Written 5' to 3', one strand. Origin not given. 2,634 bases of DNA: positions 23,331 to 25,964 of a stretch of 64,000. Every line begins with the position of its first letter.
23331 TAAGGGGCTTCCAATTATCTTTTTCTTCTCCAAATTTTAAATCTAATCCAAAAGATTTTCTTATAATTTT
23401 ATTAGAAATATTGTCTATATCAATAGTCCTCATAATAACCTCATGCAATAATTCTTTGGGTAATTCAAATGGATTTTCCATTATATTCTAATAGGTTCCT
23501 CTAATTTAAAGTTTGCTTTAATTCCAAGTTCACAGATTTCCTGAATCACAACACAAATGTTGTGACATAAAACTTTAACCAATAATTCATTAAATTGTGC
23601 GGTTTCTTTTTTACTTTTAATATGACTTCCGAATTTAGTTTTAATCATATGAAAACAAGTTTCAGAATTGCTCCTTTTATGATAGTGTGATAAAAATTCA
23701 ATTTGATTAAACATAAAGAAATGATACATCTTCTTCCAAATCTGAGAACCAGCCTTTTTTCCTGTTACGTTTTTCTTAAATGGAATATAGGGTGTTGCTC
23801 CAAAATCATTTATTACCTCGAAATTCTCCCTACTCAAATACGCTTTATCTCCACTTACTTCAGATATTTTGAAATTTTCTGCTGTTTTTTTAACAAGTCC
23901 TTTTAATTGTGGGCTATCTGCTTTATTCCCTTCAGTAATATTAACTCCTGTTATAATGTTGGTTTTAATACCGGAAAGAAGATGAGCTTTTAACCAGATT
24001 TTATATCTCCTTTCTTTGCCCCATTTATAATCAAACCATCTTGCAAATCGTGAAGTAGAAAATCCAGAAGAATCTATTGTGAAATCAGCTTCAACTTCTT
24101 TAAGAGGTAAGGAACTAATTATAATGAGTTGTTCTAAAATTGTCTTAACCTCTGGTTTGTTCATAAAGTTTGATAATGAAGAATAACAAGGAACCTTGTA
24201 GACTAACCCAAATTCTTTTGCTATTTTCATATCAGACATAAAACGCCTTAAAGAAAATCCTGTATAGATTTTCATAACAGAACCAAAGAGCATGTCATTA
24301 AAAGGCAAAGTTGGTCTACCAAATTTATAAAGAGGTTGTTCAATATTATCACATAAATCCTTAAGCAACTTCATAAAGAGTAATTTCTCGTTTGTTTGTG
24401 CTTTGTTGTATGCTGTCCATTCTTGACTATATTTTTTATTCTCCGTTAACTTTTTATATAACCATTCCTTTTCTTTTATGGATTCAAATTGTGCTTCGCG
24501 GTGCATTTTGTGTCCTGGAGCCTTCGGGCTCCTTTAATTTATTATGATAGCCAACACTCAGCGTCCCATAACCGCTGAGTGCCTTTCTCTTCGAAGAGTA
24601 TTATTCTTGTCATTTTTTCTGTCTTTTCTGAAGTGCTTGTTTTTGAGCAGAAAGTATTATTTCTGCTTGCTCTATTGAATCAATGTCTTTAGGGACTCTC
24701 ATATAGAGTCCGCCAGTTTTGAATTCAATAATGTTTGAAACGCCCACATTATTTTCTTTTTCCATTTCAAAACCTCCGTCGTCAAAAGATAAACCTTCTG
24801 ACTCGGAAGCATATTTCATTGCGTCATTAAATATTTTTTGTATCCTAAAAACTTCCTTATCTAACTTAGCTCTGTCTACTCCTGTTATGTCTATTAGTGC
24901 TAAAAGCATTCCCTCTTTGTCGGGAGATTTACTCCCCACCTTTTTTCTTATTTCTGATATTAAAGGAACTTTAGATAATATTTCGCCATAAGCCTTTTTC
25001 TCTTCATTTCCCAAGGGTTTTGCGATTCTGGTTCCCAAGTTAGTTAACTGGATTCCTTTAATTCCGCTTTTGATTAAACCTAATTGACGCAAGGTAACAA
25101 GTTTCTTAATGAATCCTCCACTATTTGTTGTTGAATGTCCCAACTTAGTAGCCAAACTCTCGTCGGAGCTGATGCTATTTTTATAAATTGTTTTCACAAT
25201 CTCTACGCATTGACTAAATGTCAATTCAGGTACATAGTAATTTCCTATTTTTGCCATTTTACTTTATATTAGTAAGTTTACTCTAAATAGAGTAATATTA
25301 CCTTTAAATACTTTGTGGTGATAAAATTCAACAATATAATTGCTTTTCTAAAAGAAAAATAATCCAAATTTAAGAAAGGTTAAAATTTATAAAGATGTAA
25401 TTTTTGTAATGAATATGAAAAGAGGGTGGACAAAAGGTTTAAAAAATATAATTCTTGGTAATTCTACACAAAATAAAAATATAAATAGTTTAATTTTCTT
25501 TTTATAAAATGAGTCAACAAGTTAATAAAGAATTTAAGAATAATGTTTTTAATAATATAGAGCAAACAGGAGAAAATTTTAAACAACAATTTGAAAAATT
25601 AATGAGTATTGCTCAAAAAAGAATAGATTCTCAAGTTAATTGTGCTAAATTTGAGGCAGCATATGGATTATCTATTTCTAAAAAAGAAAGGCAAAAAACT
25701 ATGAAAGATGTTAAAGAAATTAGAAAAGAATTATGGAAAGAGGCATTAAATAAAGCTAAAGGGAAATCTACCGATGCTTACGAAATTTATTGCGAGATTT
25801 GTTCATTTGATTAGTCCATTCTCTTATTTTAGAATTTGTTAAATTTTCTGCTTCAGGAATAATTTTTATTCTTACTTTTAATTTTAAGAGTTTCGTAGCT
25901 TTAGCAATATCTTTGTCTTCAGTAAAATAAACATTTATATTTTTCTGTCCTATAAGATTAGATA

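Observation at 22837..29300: Accessory island inserted at the 3' end of tRNA-Lys: transposase, uncharacterised genes, fused Type IIG RM enzyme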

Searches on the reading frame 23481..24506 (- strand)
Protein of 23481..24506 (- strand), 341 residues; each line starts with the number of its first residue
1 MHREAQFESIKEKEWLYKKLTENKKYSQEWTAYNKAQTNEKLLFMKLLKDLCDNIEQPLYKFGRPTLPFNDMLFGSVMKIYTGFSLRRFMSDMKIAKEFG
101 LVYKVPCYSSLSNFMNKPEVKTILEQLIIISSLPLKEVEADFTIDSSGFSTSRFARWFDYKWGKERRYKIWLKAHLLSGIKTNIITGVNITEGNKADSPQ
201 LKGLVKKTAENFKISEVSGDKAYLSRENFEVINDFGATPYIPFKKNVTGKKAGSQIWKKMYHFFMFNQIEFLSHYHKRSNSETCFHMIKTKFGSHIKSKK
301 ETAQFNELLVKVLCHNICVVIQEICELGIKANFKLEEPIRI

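Call 5: search_protein_families(library=pfam, proteins=[window:23481-24506:-], max_evalue=0.01)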
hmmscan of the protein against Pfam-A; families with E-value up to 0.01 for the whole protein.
window:23481-24506:- (341 aa): 3 families
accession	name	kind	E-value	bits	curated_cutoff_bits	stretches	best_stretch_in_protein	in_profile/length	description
PF01609.27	DDE_Tnp_1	-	7e-19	68.8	23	1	144-317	9-200/200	Transposase DDE domain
PF09467.15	Yopt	-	0.0002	21.8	25.5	1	180-231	3-56/71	Hypothetical protein Yopt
PF13612.12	DDE_Tnp_1_3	-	0.0066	16.9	27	0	172-247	46-115/155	Transposase DDE domain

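Call 6: search_protein_families(library=ncbifam, proteins=[window:23481-24506:-], max_evalue=0.01)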
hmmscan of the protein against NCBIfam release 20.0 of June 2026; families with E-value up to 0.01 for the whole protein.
window:23481-24506:- (341 aa): 8 families
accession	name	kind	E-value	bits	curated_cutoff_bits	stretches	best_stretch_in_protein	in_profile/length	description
NF033579.1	transpos_IS5_2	equivalog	7.9e-41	140.4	140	1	29-317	2-287/289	IS5 family transposase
NF033551.1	transpos_IS1182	equivalog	1e-14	54.4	270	1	173-258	269-354/488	IS1182 family transposase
NF033581.1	transpos_IS5_4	equivalog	4.4e-09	36.1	140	1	63-297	29-263/285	IS5 family transposase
NF033593.1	transpos_ISNCY_1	equivalog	1.6e-08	33.7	325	1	180-320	309-442/444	ISNCY family transposase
NF033592.1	transpos_IS4_1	equivalog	3.7e-07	29.6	115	1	143-248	110-211/332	IS4 family transposase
NF033520.1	transpos_IS982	equivalog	3.4e-06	26.8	130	1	173-318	115-242/243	IS982 family transposase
NF033559.2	transpos_IS1634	equivalog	5.3e-06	25.7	100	1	164-234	158-230/483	IS1634 family transposase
NF033580.1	transpos_IS5_3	equivalog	0.0001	21.9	110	1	184-248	139-206/258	IS5 family transposase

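Call 22: find_encoding_contigs(protein=window:23481-24506:-, flank=5000, max_places=10)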
Protein window:23481-24506:- (341 aa): 11 contigs read that carry it; 4 places shown.
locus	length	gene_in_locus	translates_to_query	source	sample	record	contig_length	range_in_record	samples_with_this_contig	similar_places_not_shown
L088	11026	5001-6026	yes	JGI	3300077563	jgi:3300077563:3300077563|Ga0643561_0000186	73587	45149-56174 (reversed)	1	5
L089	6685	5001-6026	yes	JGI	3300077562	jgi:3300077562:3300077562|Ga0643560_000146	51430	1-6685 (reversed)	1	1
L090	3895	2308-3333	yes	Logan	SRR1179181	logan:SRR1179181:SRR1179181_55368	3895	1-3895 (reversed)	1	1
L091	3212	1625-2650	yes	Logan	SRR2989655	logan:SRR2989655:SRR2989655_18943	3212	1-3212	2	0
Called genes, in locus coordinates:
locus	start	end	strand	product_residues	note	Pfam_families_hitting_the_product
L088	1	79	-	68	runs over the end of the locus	PF01191:RNA_pol_Rpb5_C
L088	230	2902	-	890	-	PF13588:HSDR_N_2, PF02384:N6_Mtase, PF01170:UPF0020 (weak), PF20473:MmeI_Mtase, PF07669:Eco57I, PF12950:TaqI_C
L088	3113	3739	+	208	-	-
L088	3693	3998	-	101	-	-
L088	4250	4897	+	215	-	-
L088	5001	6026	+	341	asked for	PF01609:DDE_Tnp_1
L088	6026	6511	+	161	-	-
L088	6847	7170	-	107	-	PF00085:Thioredoxin, PF13098:Thioredoxin_2 (weak)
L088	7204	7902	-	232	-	PF04055:Radical_SAM, PF13353:Fer4_12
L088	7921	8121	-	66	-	PF13597:NRDD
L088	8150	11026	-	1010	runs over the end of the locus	PF03477:ATP-cone, PF13597:NRDD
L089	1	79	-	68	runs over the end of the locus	PF01191:RNA_pol_Rpb5_C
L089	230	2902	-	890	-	PF13588:HSDR_N_2, PF02384:N6_Mtase, PF01170:UPF0020 (weak), PF20473:MmeI_Mtase, PF07669:Eco57I, PF12950:TaqI_C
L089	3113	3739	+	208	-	-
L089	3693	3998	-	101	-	-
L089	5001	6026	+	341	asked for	PF01609:DDE_Tnp_1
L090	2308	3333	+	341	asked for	PF01609:DDE_Tnp_1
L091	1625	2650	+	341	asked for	PF01609:DDE_Tnp_1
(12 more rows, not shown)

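Call 26: search_protein_families(library=padloc, proteins=[window:23481-24506:-], max_evalue=0.1)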
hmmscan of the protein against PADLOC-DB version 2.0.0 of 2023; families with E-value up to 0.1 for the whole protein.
window:23481-24506:- (341 aa): 0 families

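Call 27: search_protein_families(library=phrogs, proteins=[window:23481-24506:-], max_evalue=0.1)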
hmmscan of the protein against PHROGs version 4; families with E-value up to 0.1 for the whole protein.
window:23481-24506:- (341 aa): 7 families
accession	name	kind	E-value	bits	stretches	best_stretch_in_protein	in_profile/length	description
phrog_2262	-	integration and excision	4.4e-22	79.8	1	22-315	6-294/309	transposase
phrog_4716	-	integration and excision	3.7e-08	34.5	1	164-317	120-255/268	transposase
phrog_8928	-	unknown function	1.4e-06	28.6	1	170-256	231-319/484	-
phrog_10603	-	unknown function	1.6e-06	28.8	1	173-254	116-192/246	-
phrog_24087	-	unknown function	0.0004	21.5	1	179-231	3-57/72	-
phrog_33026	-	unknown function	0.0019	19.5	1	272-314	30-72/88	-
phrog_3598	-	integration and excision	0.0031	17.5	1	164-295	160-279/316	transposase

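Call 75: search_dna_similar(query=window:23481-24506:-, collection=plasmids, mode=protein, max_rows=15, max_evalue=0.00001)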
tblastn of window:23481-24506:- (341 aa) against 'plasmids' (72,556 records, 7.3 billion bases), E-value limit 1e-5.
The search stops at 5000 records and this limit was reached: more records match than are counted here, and every count below describes the 5000 best-scoring records only.
Records with a match: at least 5000; places in all: 11436; records where one place covers at least 80% of the query: 4860.
Best place of each record, by identity: <60% 5000.
By first word of the organism name: Klebsiella 2786; Escherichia 838; Enterobacter 443; Salmonella 275; Citrobacter 153; Vibrio 105; Shigella 54; Raoultella 32; Pseudosulfitobacter 32; Paracoccus 30; and 83 more.
By predicted mobility (MOB-suite, as given by PLSDB): conjugative 3169; non-mobilizable 1079; mobilizable 752.
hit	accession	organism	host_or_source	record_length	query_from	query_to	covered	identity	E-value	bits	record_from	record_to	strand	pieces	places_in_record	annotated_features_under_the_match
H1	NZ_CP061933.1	Klebsiella michiganensis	Homo sapiens,Rectal swab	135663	30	339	91%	26.9%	2e-8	63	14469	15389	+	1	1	IS5 family transposase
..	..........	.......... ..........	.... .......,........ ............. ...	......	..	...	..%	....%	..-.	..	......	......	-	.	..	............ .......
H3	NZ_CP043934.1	Klebsiella pneumoniae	chicken,single cell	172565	30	332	89%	26.8%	1e-8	64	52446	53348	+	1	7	IS5 family transposase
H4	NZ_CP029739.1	Klebsiella pneumoniae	-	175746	30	332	89%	26.8%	1e-8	64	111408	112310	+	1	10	IS5 family transposase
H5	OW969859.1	Klebsiella pneumoniae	Homo sapiens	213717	30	332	89%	26.8%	1e-8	64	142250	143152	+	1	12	hypothetical protein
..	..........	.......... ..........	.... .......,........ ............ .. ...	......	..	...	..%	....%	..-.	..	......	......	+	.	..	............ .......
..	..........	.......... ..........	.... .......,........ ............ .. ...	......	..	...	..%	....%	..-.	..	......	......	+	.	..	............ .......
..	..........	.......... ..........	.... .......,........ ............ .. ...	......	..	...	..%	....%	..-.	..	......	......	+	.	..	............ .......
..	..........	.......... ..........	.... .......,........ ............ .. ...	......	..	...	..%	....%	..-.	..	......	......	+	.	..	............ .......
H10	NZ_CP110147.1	Klebsiella pneumoniae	chicken,chicken meat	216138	30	332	89%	26.8%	1e-8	64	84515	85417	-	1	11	IS5 family transposase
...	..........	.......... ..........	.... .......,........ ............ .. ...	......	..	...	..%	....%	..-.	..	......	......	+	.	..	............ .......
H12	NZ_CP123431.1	Klebsiella pneumoniae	pig feed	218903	30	332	89%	26.8%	1e-8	64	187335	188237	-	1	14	IS5 family transposase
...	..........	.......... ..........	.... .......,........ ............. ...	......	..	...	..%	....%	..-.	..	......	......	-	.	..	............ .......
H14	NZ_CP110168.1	Klebsiella pneumoniae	chicken,chicken intestinal contents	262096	30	332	89%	26.8%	1e-8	64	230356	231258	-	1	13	IS5 family transposase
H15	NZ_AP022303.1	Acinetobacter sp. BEC1-S18-ESBL-01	-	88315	18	328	91%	26.1%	3e-8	63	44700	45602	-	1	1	IS5 family transposase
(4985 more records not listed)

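Call 76: get_annotated_region(hit=H3, flank=150)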
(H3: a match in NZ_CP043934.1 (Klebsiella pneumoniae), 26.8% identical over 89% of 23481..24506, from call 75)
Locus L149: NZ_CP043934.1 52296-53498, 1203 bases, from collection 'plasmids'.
description: Klebsiella pneumoniae strain 555 plasmid pSCKLB555-2, complete sequence
organism: Klebsiella pneumoniae (NCBI taxid 573)
taxonomy: Bacteria; Pseudomonadota; Gammaproteobacteria; Enterobacterales; Enterobacteriaceae; Klebsiella; Klebsiella pneumoniae
host: -; source: chicken,single cell; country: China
typing (MOB-suite, as given by PLSDB): non-mobilizable; replicon IncFIB,IncU
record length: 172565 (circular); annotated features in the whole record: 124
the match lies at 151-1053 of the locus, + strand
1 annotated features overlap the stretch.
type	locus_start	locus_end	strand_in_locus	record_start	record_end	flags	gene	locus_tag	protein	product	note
CDS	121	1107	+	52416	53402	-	-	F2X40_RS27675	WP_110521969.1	IS5 family transposase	-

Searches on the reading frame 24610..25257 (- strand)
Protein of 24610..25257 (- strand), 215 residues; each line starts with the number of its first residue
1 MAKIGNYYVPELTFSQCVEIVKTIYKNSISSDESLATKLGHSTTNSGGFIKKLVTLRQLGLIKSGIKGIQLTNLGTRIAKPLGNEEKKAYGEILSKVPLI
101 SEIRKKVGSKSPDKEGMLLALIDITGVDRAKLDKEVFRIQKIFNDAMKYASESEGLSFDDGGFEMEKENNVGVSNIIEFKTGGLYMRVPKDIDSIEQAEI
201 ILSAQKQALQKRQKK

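Call 5: search_protein_families(library=pfam, proteins=[window:24610-25257:-], max_evalue=0.01)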
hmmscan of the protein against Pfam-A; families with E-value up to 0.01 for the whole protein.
window:24610-25257:- (215 aa): 1 family
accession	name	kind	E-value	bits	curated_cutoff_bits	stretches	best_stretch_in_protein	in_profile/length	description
PF09821.14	AAA_assoc_C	-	0.0038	18.2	27.6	1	53-109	18-75/119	C-terminal AAA-associated domain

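Call 6: search_protein_families(library=ncbifam, proteins=[window:24610-25257:-], max_evalue=0.01)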
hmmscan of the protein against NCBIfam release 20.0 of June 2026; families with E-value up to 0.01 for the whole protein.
window:24610-25257:- (215 aa): 0 families

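Call 26: search_protein_families(library=padloc, proteins=[window:24610-25257:-], max_evalue=0.1)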
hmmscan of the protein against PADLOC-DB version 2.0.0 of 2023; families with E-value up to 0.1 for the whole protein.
window:24610-25257:- (215 aa): 0 families

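Call 27: search_protein_families(library=phrogs, proteins=[window:24610-25257:-], max_evalue=0.1)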
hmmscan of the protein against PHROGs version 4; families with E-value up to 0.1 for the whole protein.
window:24610-25257:- (215 aa): 0 families

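Call 28: search_protein_families(library=pfam, proteins=[window:24610-25257:-], max_evalue=10)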
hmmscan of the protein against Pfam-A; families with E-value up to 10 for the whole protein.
window:24610-25257:- (215 aa): 1 family
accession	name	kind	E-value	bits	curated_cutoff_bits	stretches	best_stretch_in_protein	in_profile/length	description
PF09821.14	AAA_assoc_C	-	0.0038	18.2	27.6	1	53-109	18-75/119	C-terminal AAA-associated domain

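Call 38: find_related_loci(query=window:24610-25257:-, collection=viral_contigs, flank=6000)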
Query window:24610-25257:- (215 aa) in viral_contigs; peptide patterns used: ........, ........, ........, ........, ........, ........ (x = any residue, [..] = any of these).
4 stretches matched a pattern, but none encodes a relative of the query by tblastn (E <= 1e-3).

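Call 51: search_protein_representatives(protein=window:24610-25257:-)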
Query: 215 residues. Proteins with E-value up to 0.001 (for the whole library): 297; up to 1e-10: 81; up to 1e-30: 3. The best 150 are listed.
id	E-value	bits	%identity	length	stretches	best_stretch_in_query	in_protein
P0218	3.5e-106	369.6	79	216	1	1-215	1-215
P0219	1.8e-45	171.5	44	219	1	1-215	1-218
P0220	1.2e-33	132.9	36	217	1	1-213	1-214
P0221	1.8e-29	119.3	44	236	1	1-156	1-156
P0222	2.9e-28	115.4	37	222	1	1-208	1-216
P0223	1.1e-23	100.4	35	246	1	1-210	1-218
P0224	7.0e-23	97.8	41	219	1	1-151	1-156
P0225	1.4e-21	93.5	37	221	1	1-155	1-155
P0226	2.2e-21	92.9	33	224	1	1-175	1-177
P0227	2.6e-19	86.1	38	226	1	1-154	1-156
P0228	3.1e-19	85.9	31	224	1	1-212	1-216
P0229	6.5e-19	84.9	29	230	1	1-214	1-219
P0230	1.3e-18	83.8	31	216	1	1-208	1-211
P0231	1.7e-18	83.5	32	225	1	1-214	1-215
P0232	2.0e-18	83.2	29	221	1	1-212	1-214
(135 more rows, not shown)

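Call 53: search_protein_families(library=pfam, alignment_id=A2, max_evalue=0.01)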
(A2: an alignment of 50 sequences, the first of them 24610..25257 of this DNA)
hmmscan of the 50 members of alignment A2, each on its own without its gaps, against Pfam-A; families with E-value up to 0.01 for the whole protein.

A. member 1, window:24610-25257:- (215 aa): 1 family
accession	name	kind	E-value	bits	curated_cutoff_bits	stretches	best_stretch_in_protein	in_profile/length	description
PF09821.14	AAA_assoc_C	-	0.0038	18.2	27.6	1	53-109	18-75/119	C-terminal AAA-associated domain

B. families by the number of members that match (of 50 scanned): 4 families
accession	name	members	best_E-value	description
PF09821.14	AAA_assoc_C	3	0.0013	C-terminal AAA-associated domain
PF14947.12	HTH_45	1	0.0018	Winged helix-turn-helix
PF23871.1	DUF7226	1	0.0089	Domain of unknown function (DUF7226)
PF24575.1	TPR_Slam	1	0.0093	Surface lipoprotein assembly modifier, N-terminal TPR repeats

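Call 54: search_solved_structures(query=A2, max_evalue=1)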
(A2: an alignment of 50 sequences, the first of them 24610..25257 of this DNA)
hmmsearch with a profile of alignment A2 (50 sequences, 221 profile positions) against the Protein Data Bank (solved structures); distinct sequences matched with E-value up to 1: 3.
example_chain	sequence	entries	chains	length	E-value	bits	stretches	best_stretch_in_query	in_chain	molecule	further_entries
2wte_A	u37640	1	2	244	0.031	17.2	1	19-97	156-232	CSA3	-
6wxq_B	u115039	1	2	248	0.032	17.2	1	19-97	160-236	CRISPR-associated transcription factor Csa3 (Type I-A)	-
6w11_B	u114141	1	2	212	0.072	16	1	19-82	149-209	CRISPR locus-related putative DNA-binding protein Csa3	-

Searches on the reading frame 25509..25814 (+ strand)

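Call 5: search_protein_families(library=pfam, proteins=[window:25509-25814:+], max_evalue=0.01)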
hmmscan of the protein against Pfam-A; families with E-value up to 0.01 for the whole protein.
window:25509-25814:+ (101 aa): 2 families
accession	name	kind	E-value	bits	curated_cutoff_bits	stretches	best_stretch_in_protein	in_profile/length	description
PF18476.7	PIN_8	-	0.0047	17.3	26.1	1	1-89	36-123/227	PIN like domain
PF25569.1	TPR_ZFYVE26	-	0.0075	17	27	1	13-74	47-105/123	ZFYVE26-like, TPR repeats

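Call 6: search_protein_families(library=ncbifam, proteins=[window:25509-25814:+], max_evalue=0.01)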
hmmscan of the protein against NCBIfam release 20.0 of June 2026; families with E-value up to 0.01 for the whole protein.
window:25509-25814:+ (101 aa): 1 family
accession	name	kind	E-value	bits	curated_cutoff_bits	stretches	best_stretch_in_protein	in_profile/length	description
TIGR03488.1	cas_Cas5p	equivalog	0.0021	17.6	100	1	40-82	44-86/236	type I-PGING CRISPR-associated protein Cas5p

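Call 26: search_protein_families(library=padloc, proteins=[window:25509-25814:+], max_evalue=0.1)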
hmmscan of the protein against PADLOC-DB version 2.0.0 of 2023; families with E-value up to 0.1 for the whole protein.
window:25509-25814:+ (101 aa): 5 families
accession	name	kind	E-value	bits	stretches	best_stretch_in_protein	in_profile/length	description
PDLC01329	Cas5b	-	0.00013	20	1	40-84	29-73/219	CAS-I-B; effector_G5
PDLC01896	CARF4--CARF_PDDEXK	-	0.00056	17.3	1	24-83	121-180/381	-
PDLC00952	Cas5c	-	0.00057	17.6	1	40-82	44-86/236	"CRISPR-associated protein Cas5, subtype PGING"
PDLC00805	Cyclase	-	0.0083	13.6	1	12-97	223-308/314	oligonucleotide-cyclase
PDLC02952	RT_VI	-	0.013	12.8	1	2-91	185-269/279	-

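Call 27: search_protein_families(library=phrogs, proteins=[window:25509-25814:+], max_evalue=0.1)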
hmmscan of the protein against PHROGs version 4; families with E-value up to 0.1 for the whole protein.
window:25509-25814:+ (101 aa): 5 families
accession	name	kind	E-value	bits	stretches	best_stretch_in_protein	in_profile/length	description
phrog_37104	-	unknown function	0.0023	19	1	42-72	23-53/59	-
phrog_1206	-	head and packaging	0.027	15.3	1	8-77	106-170/207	terminase small subunit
phrog_8282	-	head and packaging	0.027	14.4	1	13-81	185-256/571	internal head protein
phrog_24217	-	unknown function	0.048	14.4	1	33-93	49-102/184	-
phrog_13526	-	unknown function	0.05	14.6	1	4-81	24-95/116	-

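Call 28: search_protein_families(library=pfam, proteins=[window:25509-25814:+], max_evalue=10)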
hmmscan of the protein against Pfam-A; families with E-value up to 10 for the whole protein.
window:25509-25814:+ (101 aa): 10 families
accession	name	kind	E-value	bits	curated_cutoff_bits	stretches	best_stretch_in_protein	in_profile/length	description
PF18476.7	PIN_8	-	0.0047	17.3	26.1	1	1-89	36-123/227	PIN like domain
PF25569.1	TPR_ZFYVE26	-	0.0075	17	27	1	13-74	47-105/123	ZFYVE26-like, TPR repeats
PF21433.2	M3K_C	-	0.063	14.2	27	1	27-77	38-85/105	Mevalonate-3-kinase, C-terminal domain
PF15300.11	INT_SG_DDX_CT_C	-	0.076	13.1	27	1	5-34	2-31/63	INTS6/SAGE1/DDX26B/CT45 C-terminus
PF14786.12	Death_2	-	0.093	13.1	25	1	15-74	13-73/146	Tube Death domain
PF21912.2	Glyco_transf_99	-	0.12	13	27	1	46-96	55-104/179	Glycosyltransferase 99 family N-terminal domain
PF03961.19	FapA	-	0.27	11.3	31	1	4-85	153-232/272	Flagellar Assembly Protein A beta solenoid domain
PF13256.11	DUF4047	-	0.46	11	22.1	1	4-32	49-77/125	Domain of unknown function (DUF4047)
PF12611.13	Flagellar_put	-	0.71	10.1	21.1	1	8-18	10-20/24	Putative flagellar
PF14526.11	Cass2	-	1.1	9.9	27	1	52-98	13-58/150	Integron-associated effector binding protein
